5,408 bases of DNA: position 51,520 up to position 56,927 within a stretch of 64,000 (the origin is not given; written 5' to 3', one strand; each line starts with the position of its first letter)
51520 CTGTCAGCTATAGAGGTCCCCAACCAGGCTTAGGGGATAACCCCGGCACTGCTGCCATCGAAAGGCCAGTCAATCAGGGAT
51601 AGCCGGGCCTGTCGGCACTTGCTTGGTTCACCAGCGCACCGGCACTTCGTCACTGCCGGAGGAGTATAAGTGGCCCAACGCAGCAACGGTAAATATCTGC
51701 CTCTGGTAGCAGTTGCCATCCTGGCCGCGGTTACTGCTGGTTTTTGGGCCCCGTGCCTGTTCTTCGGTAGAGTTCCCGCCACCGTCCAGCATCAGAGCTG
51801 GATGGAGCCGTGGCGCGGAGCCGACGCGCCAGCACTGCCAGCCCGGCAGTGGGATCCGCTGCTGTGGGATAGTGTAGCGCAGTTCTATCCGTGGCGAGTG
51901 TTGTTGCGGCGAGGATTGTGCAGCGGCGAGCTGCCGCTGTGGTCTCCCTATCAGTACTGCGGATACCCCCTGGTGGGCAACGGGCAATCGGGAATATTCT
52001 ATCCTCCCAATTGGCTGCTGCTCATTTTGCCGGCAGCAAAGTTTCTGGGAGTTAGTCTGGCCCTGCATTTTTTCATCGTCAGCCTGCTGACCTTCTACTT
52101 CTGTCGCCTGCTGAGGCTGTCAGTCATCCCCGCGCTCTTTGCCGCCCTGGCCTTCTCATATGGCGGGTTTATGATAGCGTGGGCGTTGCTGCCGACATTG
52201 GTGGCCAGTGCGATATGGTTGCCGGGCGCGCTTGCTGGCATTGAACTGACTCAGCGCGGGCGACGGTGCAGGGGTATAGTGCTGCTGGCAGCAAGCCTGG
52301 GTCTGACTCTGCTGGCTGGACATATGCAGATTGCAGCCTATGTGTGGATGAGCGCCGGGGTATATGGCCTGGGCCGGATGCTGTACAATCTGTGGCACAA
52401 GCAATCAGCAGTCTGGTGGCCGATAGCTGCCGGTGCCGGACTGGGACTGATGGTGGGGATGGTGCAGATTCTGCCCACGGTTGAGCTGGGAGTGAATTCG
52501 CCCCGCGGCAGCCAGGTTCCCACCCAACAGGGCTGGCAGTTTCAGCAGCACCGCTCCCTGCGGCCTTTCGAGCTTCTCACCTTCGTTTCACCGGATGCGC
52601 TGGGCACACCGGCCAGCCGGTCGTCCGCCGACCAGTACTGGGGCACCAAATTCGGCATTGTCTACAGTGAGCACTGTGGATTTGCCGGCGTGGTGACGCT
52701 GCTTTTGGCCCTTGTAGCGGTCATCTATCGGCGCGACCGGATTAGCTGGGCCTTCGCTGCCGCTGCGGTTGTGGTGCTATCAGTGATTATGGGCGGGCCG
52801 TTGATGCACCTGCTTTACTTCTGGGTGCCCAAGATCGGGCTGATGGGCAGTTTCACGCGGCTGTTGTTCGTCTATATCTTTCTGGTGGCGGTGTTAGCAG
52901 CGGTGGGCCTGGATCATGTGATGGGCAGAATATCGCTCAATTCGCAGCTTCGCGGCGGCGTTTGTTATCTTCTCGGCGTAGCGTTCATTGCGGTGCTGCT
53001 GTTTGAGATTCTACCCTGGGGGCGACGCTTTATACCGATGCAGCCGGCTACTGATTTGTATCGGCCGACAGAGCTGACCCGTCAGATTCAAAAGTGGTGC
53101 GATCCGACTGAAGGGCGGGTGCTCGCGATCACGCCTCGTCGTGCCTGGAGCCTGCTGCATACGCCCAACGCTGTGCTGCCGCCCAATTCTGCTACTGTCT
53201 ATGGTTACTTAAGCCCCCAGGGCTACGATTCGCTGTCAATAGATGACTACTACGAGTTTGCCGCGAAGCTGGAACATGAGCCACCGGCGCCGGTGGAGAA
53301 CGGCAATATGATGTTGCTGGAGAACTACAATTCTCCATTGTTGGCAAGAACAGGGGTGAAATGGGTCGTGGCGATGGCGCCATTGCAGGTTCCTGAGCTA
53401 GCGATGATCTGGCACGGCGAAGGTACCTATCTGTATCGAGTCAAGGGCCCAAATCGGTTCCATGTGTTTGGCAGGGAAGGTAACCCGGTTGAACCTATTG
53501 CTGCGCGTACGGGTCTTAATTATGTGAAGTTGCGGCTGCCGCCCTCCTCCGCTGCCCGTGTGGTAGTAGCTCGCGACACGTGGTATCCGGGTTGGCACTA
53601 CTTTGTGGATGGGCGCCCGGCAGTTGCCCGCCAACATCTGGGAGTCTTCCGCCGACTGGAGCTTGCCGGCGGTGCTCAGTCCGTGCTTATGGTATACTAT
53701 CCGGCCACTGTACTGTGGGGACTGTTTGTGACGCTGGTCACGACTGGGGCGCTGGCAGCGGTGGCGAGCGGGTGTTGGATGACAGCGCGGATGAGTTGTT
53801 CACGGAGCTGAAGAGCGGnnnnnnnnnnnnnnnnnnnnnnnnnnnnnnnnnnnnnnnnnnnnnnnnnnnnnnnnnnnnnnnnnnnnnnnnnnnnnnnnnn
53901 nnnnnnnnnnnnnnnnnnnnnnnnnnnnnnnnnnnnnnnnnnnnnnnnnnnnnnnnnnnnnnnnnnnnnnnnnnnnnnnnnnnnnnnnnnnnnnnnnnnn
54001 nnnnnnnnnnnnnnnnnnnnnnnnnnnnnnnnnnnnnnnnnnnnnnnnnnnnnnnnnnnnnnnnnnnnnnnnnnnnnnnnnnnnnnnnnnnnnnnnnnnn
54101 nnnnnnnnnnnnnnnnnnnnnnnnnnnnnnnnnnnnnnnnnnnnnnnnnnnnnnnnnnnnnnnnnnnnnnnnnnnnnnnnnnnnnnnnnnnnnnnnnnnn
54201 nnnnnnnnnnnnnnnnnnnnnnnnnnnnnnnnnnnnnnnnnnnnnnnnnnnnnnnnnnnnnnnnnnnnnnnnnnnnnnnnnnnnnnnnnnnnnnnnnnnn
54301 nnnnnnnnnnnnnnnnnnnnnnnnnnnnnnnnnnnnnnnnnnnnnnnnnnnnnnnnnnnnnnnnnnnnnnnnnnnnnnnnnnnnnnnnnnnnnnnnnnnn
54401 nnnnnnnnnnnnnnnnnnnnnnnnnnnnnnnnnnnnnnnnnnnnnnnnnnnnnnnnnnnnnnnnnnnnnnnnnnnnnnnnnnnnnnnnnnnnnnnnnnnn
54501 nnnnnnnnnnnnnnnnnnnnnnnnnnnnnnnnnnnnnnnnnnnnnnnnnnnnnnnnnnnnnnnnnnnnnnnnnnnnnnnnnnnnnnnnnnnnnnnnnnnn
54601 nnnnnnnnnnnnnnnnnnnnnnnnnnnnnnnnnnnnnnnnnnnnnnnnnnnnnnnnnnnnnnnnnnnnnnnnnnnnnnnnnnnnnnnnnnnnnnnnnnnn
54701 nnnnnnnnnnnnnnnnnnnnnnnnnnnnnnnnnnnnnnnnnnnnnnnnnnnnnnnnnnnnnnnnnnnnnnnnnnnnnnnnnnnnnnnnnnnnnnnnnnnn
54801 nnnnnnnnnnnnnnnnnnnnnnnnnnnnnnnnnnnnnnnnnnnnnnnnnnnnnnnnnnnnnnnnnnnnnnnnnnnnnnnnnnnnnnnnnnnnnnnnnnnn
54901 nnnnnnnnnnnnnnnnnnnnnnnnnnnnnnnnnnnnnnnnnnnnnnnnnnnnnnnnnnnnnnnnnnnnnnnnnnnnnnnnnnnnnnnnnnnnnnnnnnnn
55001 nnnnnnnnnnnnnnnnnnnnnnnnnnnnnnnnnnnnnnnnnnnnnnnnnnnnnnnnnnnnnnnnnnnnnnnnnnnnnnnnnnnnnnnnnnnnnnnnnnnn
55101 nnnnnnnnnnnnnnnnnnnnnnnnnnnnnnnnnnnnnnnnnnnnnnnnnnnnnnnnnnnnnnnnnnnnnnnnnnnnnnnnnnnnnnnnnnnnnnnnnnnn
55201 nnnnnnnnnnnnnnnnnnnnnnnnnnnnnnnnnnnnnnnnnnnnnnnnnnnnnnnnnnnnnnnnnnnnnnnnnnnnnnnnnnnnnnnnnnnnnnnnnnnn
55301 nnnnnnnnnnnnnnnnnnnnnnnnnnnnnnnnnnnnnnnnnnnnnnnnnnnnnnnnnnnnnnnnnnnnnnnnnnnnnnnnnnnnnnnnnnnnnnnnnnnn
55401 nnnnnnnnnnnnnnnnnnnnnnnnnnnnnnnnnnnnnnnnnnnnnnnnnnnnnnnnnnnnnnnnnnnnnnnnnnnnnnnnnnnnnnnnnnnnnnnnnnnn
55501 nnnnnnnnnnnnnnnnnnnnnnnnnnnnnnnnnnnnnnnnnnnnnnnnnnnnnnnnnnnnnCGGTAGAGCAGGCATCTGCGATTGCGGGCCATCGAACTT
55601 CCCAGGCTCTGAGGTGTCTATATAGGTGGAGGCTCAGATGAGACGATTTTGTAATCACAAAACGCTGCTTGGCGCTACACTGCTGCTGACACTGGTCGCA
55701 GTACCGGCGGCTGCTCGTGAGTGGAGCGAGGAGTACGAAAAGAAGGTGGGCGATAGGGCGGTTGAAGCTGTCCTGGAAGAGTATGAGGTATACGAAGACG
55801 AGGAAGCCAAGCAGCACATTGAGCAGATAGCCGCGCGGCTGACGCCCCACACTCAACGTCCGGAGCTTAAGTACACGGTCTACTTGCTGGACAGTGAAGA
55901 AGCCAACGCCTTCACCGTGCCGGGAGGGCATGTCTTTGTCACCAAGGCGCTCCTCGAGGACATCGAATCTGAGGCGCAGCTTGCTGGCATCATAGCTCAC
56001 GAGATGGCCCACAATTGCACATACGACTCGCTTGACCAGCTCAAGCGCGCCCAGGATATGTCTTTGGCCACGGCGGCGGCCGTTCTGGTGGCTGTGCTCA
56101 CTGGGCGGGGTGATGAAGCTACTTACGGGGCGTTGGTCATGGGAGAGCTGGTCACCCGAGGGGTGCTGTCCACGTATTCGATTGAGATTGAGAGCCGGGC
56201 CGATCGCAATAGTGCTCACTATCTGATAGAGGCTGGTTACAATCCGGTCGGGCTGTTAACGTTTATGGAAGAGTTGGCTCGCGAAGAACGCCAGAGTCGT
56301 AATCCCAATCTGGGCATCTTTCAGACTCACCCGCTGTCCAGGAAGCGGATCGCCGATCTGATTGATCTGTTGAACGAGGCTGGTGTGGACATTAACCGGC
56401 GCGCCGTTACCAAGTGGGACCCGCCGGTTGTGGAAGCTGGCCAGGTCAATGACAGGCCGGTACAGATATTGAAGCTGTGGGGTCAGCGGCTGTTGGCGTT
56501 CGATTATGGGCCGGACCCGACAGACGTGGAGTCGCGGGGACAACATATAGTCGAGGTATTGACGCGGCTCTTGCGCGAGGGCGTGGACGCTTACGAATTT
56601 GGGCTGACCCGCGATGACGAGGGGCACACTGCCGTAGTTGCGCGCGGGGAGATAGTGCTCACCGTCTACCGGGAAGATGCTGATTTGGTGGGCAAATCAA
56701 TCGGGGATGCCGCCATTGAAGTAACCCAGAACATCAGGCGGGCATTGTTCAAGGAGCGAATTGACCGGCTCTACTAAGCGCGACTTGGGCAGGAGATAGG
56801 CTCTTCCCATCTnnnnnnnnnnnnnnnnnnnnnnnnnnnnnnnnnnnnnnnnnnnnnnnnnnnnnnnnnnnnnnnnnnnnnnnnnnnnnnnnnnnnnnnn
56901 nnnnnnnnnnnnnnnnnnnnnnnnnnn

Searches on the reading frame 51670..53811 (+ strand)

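Call 3: search_protein_families(library=pfam, proteins=[window:51670-53811:+], max_evalue=0.01)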
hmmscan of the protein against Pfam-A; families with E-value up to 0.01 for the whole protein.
window:51670-53811:+ (713 aa): 1 family
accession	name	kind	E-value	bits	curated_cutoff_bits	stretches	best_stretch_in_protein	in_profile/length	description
PF09586.16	YfhO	-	0.0032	16.3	28.5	0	640-688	787-835/835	Bacterial membrane protein YfhO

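Call 4: search_protein_families(library=ncbifam, proteins=[window:51670-53811:+], max_evalue=0.01)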
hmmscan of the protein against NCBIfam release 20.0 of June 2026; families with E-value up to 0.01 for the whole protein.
window:51670-53811:+ (713 aa): 0 families

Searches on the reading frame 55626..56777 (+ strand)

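Call 3: search_protein_families(library=pfam, proteins=[window:55626-56777:+], max_evalue=0.01)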
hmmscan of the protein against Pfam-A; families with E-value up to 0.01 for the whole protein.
window:55626-56777:+ (383 aa): 1 family
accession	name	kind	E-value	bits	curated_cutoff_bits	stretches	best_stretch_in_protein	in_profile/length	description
PF01435.24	Peptidase_M48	-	3.7e-28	99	20.3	1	62-245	4-182/186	Peptidase family M48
